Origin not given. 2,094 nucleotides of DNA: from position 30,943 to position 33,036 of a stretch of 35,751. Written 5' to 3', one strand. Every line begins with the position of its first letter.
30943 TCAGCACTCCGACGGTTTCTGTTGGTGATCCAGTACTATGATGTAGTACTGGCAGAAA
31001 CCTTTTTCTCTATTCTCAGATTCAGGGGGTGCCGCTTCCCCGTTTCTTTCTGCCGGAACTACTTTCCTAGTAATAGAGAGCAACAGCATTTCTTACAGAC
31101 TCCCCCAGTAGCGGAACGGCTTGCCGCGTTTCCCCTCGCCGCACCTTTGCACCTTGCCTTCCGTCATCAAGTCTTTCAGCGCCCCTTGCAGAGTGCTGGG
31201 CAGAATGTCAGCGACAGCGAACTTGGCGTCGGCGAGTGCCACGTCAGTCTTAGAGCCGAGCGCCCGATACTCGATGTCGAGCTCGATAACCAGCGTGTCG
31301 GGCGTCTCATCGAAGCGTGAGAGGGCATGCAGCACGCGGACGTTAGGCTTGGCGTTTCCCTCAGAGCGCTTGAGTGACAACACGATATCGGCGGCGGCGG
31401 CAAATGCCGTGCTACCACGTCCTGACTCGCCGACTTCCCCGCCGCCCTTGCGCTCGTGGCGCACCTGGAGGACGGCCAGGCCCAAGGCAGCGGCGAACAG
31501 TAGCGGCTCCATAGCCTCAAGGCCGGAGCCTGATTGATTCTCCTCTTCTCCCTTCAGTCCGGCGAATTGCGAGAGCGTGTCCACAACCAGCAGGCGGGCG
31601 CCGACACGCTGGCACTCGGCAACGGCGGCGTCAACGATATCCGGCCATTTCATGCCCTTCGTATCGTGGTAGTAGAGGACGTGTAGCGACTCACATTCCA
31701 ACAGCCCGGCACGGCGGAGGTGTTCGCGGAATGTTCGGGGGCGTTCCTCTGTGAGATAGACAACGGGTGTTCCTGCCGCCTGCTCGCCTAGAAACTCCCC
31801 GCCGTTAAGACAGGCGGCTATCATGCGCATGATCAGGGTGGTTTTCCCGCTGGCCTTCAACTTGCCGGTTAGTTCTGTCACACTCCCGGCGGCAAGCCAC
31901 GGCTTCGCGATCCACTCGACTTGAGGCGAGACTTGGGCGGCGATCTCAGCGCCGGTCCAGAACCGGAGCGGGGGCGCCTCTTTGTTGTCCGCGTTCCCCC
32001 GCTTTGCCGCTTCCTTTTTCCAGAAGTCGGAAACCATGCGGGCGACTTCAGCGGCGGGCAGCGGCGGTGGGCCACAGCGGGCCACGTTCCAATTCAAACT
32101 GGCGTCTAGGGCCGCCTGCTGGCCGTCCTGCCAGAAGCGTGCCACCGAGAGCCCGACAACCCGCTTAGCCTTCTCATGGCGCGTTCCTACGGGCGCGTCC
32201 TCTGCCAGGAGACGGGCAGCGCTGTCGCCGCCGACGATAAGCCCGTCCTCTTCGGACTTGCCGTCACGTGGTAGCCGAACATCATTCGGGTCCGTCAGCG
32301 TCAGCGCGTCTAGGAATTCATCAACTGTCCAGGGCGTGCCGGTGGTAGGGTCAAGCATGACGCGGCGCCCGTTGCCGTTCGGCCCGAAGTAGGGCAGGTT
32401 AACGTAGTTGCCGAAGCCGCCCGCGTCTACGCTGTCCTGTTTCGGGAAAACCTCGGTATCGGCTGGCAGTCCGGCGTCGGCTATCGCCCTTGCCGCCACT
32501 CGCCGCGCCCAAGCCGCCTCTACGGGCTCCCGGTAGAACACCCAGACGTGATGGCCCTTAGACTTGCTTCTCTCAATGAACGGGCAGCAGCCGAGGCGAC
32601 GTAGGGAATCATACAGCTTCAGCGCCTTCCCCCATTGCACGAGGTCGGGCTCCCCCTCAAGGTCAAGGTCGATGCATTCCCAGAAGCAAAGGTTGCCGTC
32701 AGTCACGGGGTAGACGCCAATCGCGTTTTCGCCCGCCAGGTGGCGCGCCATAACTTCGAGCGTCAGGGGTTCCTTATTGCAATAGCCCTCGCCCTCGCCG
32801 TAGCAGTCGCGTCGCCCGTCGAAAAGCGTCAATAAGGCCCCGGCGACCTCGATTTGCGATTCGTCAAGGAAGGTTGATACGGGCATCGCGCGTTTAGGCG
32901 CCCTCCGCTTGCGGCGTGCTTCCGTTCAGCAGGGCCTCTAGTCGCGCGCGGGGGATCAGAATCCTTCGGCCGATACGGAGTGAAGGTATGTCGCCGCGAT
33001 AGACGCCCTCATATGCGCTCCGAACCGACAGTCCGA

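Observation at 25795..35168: A 9.4-kb integrative element sits in the 3' half of tRNA-Gln(CUG), bounded by a perfect 46-bp direct repeat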

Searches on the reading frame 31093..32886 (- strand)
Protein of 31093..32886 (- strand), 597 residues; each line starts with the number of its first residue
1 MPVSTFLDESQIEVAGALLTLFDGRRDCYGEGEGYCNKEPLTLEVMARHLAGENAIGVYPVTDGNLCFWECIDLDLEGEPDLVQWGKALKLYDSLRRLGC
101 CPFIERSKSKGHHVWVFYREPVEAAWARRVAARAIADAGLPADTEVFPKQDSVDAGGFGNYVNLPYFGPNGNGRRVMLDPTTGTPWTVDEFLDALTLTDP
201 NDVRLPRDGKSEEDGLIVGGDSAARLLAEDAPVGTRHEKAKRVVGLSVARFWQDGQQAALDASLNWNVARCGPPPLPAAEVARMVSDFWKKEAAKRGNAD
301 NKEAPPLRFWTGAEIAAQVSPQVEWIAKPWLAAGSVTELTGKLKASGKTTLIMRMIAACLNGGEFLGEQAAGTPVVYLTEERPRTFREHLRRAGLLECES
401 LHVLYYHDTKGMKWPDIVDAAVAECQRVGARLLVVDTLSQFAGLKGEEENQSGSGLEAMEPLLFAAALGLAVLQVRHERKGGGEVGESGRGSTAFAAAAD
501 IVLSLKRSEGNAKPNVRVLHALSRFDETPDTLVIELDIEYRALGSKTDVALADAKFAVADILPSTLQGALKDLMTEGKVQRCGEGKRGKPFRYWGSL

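Call 7: search_protein_families(library=pfam, proteins=[window:31093-32886:-], max_evalue=0.01)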
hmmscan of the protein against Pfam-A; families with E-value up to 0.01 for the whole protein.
window:31093-32886:- (597 aa): 2 families
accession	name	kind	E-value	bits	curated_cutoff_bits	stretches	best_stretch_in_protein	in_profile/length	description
PF22548.2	AEP-TOTE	-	6.7e-25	88.5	27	1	39-171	59-194/230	TOTE conflict system, Archaeo-Eukaryotic Primase domain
PF13481.12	AAA_25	-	3.5e-19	69.6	27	1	313-482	13-194/195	AAA domain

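Call 8: search_protein_families(library=phrogs, proteins=[window:31093-32886:-], max_evalue=0.01)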
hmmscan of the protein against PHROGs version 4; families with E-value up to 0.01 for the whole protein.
window:31093-32886:- (597 aa): 9 families
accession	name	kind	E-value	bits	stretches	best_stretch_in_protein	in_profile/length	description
phrog_21866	-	DNA, RNA and nucleotide metabolism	6.4e-23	82.9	1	37-193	40-197/538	primase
phrog_5362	-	DNA, RNA and nucleotide metabolism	4.8e-11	43.5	0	143-166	216-239/280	DNA primase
phrog_906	-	DNA, RNA and nucleotide metabolism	6.2e-11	42.8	1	312-509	512-700/872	DNA polymerase/primase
phrog_3123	-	unknown function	2.4e-09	37.3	1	300-512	304-543/583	-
phrog_6012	-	DNA, RNA and nucleotide metabolism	1.9e-07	31.7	1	345-521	158-340/447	DNA helicase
phrog_30286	-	unknown function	1.8e-05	24.3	1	323-559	103-353/590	-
phrog_2850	-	unknown function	2.8e-05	24.2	1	321-509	145-335/465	-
phrog_3228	-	DNA, RNA and nucleotide metabolism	0.0038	16.6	1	426-525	475-574/766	replicative helicase-primase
phrog_6357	-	unknown function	0.0041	17.4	1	322-510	19-192/321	-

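Call 17: find_homologous_proteins(query=window:31093-32886:-, max_evalue=1e-10)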
Query window:31093-32886:- (597 aa): 292 proteins with E <= 1e-10 among 8000 candidates; the best 120 are listed.
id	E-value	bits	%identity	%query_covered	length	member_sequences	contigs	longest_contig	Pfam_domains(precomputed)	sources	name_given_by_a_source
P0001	0.0e+0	1372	100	100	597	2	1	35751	PF22548.3,PF13481.13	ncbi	ncbi:MAG: AAA family ATPase [Dehalococcoidia bacterium]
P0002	8.9e-238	809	61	97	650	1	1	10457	PF22548.3,PF13481.13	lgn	-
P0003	9.4e-231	786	59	99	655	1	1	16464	PF22548.3,PF13481.13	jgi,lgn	jgi:hypothetical protein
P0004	3.9e-230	783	60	98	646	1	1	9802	PF22548.3,PF13481.13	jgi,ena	-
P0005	6.2e-229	780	59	97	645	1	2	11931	PF22548.3,PF13481.13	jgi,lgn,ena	-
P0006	1.4e-227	775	60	97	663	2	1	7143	PF22548.3,PF13481.13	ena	-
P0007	4.8e-224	763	59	97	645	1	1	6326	PF22548.3,PF13481.13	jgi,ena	-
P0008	6.9e-214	730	56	98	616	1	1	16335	PF22548.3,PF13481.13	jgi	jgi:AAA domain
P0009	5.6e-211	720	61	89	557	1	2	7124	PF22548.3,PF13481.13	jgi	jgi:hypothetical protein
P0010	4.3e-197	674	53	98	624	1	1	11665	PF22548.3,PF13481.13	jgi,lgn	jgi:hypothetical protein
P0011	1.4e-145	504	49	93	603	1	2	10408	PF22548.3,PF13481.13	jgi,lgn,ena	-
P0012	1.9e-124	434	43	95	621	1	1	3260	PF22548.3,PF13481.13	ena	-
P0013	1.4e-113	399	52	60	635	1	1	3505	PF22548.3,PF13481.13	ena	-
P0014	2.4e-108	381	45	79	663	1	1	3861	PF22548.3,PF13481.13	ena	-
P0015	1.3e-93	333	49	55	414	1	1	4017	PF13481.13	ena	-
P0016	6.0e-93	330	52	50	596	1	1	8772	PF00772.27,PF13481.13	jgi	jgi:AAA domain/DnaB-like helicase N terminal domain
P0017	3.4e-90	321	53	49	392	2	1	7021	PF13481.13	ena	-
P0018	7.9e-89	317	50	48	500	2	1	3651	PF00772.27,PF13481.13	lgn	-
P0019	1.0e-88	316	51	54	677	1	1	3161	PF13481.13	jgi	jgi:hypothetical protein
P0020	1.2e-88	316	44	57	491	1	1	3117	PF13481.13,PF08708.17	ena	-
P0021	2.2e-88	315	48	62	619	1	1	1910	PF09250.17,PF13481.13,PF08708.17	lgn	-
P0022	4.5e-88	314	45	62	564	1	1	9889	PF09250.17,PF13481.13,PF08708.17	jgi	jgi:hypothetical protein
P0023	6.3e-88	314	52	49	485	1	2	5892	PF13481.13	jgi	-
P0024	1.7e-87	312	48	52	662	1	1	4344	PF13481.13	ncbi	-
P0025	1.5e-86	309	47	57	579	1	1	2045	PF09250.17,PF13481.13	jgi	jgi:hypothetical protein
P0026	2.6e-86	309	49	49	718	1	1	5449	PF13481.13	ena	-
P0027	3.8e-86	308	49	48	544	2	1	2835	PF13481.13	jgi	jgi:hypothetical protein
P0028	7.2e-86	307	47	61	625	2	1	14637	PF09250.17,PF13481.13,PF08708.17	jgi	jgi:hypothetical protein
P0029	1.3e-85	306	51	48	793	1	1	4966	PF12965.14,PF13481.13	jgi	jgi:hypothetical protein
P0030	1.4e-85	306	51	48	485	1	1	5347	PF00772.27,PF13481.13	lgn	-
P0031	7.2e-85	304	48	52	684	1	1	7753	PF13155.13,PF13362.13,PF13481.13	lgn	-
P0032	9.2e-85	303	44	61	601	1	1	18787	PF09250.17,PF13481.13,PF08708.17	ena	-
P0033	1.8e-84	302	51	49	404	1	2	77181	PF13481.13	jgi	jgi:hypothetical protein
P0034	1.8e-84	302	52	49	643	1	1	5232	PF13481.13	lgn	-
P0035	2.0e-84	302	50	48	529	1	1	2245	PF22763.2,PF13481.13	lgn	-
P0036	2.1e-84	302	48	52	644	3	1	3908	PF13481.13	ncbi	-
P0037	2.4e-84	302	49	54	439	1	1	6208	PF13481.13,PF08708.17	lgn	-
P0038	3.6e-84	301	47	50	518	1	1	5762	PF22763.2,PF13481.13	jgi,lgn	jgi:hypothetical protein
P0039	3.9e-84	301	51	48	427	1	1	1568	PF13481.13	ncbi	-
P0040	4.1e-84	301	50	52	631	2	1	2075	PF13481.13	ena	-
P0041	4.3e-84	301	47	50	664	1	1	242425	PF13481.13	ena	-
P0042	8.8e-84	300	52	48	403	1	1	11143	PF13481.13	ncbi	-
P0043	1.5e-83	299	51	48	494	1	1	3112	PF00772.27,PF13481.13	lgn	-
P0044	2.2e-83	299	52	49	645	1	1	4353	PF09250.17,PF13481.13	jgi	jgi:Bifunctional DNA primase/polymerase, N-terminal/AAA domain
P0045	3.0e-83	298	49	50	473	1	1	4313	PF13481.13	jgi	jgi:hypothetical protein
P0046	3.6e-83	298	51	48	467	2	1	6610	PF13481.13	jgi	jgi:hypothetical protein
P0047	3.8e-83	298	48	51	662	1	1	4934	PF13481.13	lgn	-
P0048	4.3e-83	298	52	49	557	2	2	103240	PF13481.13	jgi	-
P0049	5.5e-83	298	52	48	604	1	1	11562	PF09250.17,PF13481.13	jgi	jgi:hypothetical protein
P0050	6.6e-83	297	50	48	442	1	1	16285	PF00772.27,PF13481.13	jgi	jgi:hypothetical protein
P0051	8.0e-83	297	43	57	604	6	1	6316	PF09250.17,PF13481.13,PF08708.17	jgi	jgi:hypothetical protein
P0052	9.9e-83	297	44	62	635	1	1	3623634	PF09250.17,PF13481.13,PF08708.17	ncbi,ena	-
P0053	1.4e-82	296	51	48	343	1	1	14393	PF13481.13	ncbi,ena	-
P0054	1.5e-82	296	48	48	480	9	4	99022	PF13481.13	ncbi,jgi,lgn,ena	jgi:hypothetical protein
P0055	1.9e-82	296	51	49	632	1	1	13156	PF12965.14,PF13481.13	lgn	-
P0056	2.2e-82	296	52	47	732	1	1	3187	PF13481.13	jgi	jgi:hypothetical protein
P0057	2.5e-82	295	53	48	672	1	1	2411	PF09250.17,PF13481.13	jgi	jgi:hypothetical protein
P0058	3.1e-82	295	47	49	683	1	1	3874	PF13155.13,PF13481.13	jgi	jgi:5S rRNA maturation endonuclease (ribonuclease M5)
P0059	3.1e-82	295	46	61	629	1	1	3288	PF09250.17,PF13481.13,PF08708.17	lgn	-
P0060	5.2e-82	294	46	56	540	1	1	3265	PF09250.17,PF13481.13,PF08708.17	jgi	jgi:hypothetical protein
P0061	7.5e-82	294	49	48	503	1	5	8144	PF22763.2,PF13481.13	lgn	-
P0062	1.2e-81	293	50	48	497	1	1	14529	PF00772.27,PF13481.13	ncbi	-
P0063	2.5e-81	292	50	51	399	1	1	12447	PF13481.13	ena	-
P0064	3.2e-81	292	50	48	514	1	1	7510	PF00772.27,PF13481.13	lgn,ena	-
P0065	4.1e-81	291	50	48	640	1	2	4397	PF12965.14,PF13481.13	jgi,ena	-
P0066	9.1e-81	290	47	53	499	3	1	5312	PF00772.27,PF13481.13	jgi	jgi:hypothetical protein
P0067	9.9e-81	290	47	50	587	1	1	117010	PF13481.13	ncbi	-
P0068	1.0e-80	290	51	48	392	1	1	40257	PF13481.13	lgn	-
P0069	1.0e-80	290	51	48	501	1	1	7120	PF00772.27,PF13481.13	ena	-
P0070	1.1e-80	290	43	53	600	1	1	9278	PF22763.2,PF13481.13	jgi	jgi:hypothetical protein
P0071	1.2e-80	290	47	48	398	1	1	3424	PF13481.13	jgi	jgi:hypothetical protein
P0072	1.2e-80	290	44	60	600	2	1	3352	PF09250.17,PF13481.13,PF08708.17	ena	-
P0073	1.3e-80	290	49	48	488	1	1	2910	PF00772.27,PF13481.13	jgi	jgi:hypothetical protein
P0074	1.3e-80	290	48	48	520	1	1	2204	PF13481.13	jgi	jgi:hypothetical protein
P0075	1.4e-80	290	45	58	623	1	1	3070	PF09250.17,PF13481.13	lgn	-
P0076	1.5e-80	290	51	48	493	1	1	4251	PF00772.27,PF13481.13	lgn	-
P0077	1.9e-80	289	50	49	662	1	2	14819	PF09250.17,PF13481.13,PF08708.17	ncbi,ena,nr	ncbi:MAG: bifunctional DNA primase/polymerase [Chloroflexi bacterium]|nr:bifunctional DNA primase/po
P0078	2.0e-80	289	50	47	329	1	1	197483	PF13481.13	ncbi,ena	-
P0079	2.6e-80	289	49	48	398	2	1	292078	PF13481.13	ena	-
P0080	3.7e-80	288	50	48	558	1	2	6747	PF25213.2,PF13481.13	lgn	-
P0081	3.8e-80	288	49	48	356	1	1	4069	PF13481.13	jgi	-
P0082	5.4e-80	288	46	48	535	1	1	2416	PF13481.13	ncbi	-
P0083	5.9e-80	288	48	49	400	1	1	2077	PF13481.13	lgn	-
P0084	5.9e-80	288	45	57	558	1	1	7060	PF00772.27,PF13481.13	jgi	jgi:hypothetical protein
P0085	7.1e-80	287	47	50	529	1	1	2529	PF13481.13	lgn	-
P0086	8.1e-80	287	49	48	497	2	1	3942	PF00772.27,PF13481.13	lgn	-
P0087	9.0e-80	287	49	50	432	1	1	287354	PF13481.13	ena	-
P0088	1.1e-79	287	45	54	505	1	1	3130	PF00772.27,PF13481.13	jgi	jgi:hypothetical protein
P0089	1.4e-79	286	46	49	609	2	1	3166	PF13481.13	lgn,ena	-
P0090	1.4e-79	286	48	49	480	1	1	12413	PF13481.13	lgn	-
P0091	1.5e-79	286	45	58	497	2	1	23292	PF00772.27,PF13481.13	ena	-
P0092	1.5e-79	286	49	49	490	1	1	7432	PF13481.13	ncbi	ncbi:MAG: AAA family ATPase [Chloroflexota bacterium]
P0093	1.9e-79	286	47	48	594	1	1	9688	PF13481.13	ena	-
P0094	2.0e-79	286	47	53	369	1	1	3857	PF13481.13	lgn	-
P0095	3.3e-79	285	48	49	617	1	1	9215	PF09250.17,PF13481.13,PF08708.17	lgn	-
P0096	4.7e-79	285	45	50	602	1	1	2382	PF22763.2,PF13481.13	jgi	jgi:AAA domain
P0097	5.2e-79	284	50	48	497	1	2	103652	PF00772.27,PF13481.13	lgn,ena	-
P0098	6.0e-79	284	41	61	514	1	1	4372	PF13481.13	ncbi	-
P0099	6.8e-79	284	49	49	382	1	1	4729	PF13481.13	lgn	-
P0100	7.7e-79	284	50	48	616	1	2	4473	PF09250.17,PF13481.13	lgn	-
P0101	9.5e-79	284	48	49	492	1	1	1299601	PF00772.27,PF13481.13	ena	-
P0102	1.0e-78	283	51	48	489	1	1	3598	PF00772.27,PF13481.13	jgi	jgi:hypothetical protein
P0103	1.5e-78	283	47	51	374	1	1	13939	PF13481.13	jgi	jgi:AAA domain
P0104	2.0e-78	282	48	50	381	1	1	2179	PF13481.13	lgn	-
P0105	2.0e-78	282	50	49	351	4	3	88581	PF13481.13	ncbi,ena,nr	ncbi:MAG: AAA family ATPase [Acidobacteria bacterium]|nr:AAA family ATPase [Acidobacteriota bacteriu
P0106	2.0e-78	282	45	51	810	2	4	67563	PF01807.26,PF13481.13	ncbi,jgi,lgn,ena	-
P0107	5.1e-78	281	50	48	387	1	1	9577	PF13481.13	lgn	-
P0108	5.3e-78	281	47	50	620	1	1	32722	PF13481.13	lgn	-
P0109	7.0e-78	281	47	56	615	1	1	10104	PF09250.17,PF13481.13,PF08708.17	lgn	-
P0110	8.9e-78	280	48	49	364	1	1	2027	PF13481.13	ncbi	-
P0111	1.2e-77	280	49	49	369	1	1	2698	PF13481.13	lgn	-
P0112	1.4e-77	280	49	48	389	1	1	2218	PF13481.13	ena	-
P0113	1.9e-77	279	48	52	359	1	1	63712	PF13481.13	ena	-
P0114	2.1e-77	279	49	49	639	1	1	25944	PF13481.13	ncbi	-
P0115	3.5e-77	278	44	56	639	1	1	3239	PF13481.13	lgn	-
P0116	4.0e-77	278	45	55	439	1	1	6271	PF13481.13,PF08708.17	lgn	-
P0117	5.5e-77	278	49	49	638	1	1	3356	PF12965.14,PF13481.13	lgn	-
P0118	6.1e-77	278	48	48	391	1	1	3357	PF13481.13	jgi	jgi:hypothetical protein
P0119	6.1e-77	278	49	49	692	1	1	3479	PF13481.13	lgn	-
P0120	6.8e-77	277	48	53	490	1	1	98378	PF00772.27,PF13481.13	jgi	jgi:hypothetical protein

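Call 18: find_encoding_contigs(protein=P0003, flank=10000, max_places=4)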
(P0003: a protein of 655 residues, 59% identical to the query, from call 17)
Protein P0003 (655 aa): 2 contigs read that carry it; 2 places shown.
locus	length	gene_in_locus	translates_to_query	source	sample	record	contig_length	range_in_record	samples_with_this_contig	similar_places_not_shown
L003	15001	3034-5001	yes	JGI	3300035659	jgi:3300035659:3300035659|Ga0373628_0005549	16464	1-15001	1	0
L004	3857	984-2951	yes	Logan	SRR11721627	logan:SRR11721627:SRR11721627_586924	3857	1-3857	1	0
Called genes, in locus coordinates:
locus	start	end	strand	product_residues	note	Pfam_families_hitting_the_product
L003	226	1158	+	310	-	PF02899:Phage_int_SAM_1, PF13495:Phage_int_SAM_4, PF00589:Phage_integrase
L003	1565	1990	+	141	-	-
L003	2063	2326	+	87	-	-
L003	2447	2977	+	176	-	-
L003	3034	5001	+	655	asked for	PF22548:AEP-TOTE, PF13481:AAA_25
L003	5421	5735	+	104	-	-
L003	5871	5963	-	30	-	-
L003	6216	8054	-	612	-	-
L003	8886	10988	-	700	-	-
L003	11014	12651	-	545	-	PF07676:PD40 (faint), PF26549:Tricorn_N (faint)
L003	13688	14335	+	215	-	-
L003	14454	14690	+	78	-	-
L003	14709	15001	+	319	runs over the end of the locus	PF01972:SDH_protease, PF25145:NfeD1b_N (faint)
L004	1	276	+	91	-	?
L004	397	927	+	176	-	-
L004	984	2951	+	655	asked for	PF22548:AEP-TOTE, PF13481:AAA_25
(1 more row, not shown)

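Call 19: find_encoding_contigs(protein=P0008, flank=10000, max_places=4)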
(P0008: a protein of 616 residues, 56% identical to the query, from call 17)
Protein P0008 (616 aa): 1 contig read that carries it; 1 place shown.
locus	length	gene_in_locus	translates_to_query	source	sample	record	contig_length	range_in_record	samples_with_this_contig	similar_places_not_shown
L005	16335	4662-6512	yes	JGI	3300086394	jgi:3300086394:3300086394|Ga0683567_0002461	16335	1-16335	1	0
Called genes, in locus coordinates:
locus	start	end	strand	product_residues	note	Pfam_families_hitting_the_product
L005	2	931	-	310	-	?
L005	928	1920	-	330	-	PF02463:SMC_N (faint), PF00005:ABC_tran, PF13304:AAA_21 (weak), PF08352:oligo_HPY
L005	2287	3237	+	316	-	PF02899:Phage_int_SAM_1, PF13495:Phage_int_SAM_4, PF00589:Phage_integrase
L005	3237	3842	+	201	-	-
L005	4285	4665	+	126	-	-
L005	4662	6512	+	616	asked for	PF22548:AEP-TOTE, PF13481:AAA_25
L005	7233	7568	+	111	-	-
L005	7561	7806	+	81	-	-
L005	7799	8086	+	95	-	-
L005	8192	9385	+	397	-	PF05065:Phage_capsid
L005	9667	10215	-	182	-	-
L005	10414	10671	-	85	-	-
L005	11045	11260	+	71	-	-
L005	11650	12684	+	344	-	PF02912:Phe_tRNA-synt_N, PF01409:tRNA-synt_2d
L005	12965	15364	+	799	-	PF01588:tRNA_bind, PF03483:B3_4, PF03484:B5, PF17759:tRNA_synthFbeta, PF03147:FDX-ACB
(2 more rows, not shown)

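Call 20: find_encoding_contigs(protein=P0002, flank=10000, max_places=4)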
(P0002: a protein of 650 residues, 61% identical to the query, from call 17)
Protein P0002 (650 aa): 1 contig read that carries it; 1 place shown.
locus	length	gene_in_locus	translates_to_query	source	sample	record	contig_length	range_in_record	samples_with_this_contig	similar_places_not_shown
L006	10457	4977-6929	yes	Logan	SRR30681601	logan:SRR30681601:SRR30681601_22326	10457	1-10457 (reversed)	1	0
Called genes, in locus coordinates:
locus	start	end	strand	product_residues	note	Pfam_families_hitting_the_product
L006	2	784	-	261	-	?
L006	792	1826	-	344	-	PF02912:Phe_tRNA-synt_N, PF01409:tRNA-synt_2d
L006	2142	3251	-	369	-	PF14657:Arm-DNA-bind_4 (weak), PF14659:Phage_int_SAM_3, PF00589:Phage_integrase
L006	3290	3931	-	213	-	-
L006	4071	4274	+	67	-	PF12728:HTH_17 (weak)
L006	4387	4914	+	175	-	-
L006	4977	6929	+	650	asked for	PF22548:AEP-TOTE, PF13481:AAA_25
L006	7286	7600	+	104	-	PF05119:Terminase_4 (weak)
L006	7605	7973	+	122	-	-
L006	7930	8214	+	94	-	-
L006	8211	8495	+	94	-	-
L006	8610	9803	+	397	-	PF05065:Phage_capsid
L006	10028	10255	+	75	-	-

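Call 22: search_protein_families(library=ncbifam, proteins=[window:31093-32886:-], max_evalue=1)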
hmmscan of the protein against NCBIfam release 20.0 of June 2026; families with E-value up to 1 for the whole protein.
window:31093-32886:- (597 aa): 1 family
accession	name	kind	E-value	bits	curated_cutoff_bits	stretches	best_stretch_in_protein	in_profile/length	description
NF040561.1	PrimPol_Msp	equivalog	6.3e-16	58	200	1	19-165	129-299/515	CRISPR-associated primase-polymerase type A1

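Call 30: find_related_loci(query=window:31093-32886:-, collection=viral_contigs, flank=10000)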
Query window:31093-32886:- (597 aa) in viral_contigs; peptide patterns used: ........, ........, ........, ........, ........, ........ (x = any residue, [..] = any of these).
5 stretches matched a pattern, but none encodes a relative of the query by tblastn (E <= 1e-3).

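Call 57: find_related_loci(query=A4, collection=genome_contigs, flank=10000)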
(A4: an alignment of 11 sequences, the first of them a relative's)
Query A4 (597 aa) in genome_contigs; peptide patterns used: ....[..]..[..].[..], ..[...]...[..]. (x = any residue, [..] = any of these).
505 stretches matched a pattern; 1 encode a relative of the query (tblastn E <= 1e-3); 1 distinct loci.
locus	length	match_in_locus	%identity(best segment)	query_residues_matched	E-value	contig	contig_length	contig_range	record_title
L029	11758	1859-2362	34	40-203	3e-18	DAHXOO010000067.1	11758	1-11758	MAG TPA_asm: Proteobacteria bacterium isolate clean1811 NODE_67_length_11758_cov_3.733071, whole genome shotgun sequence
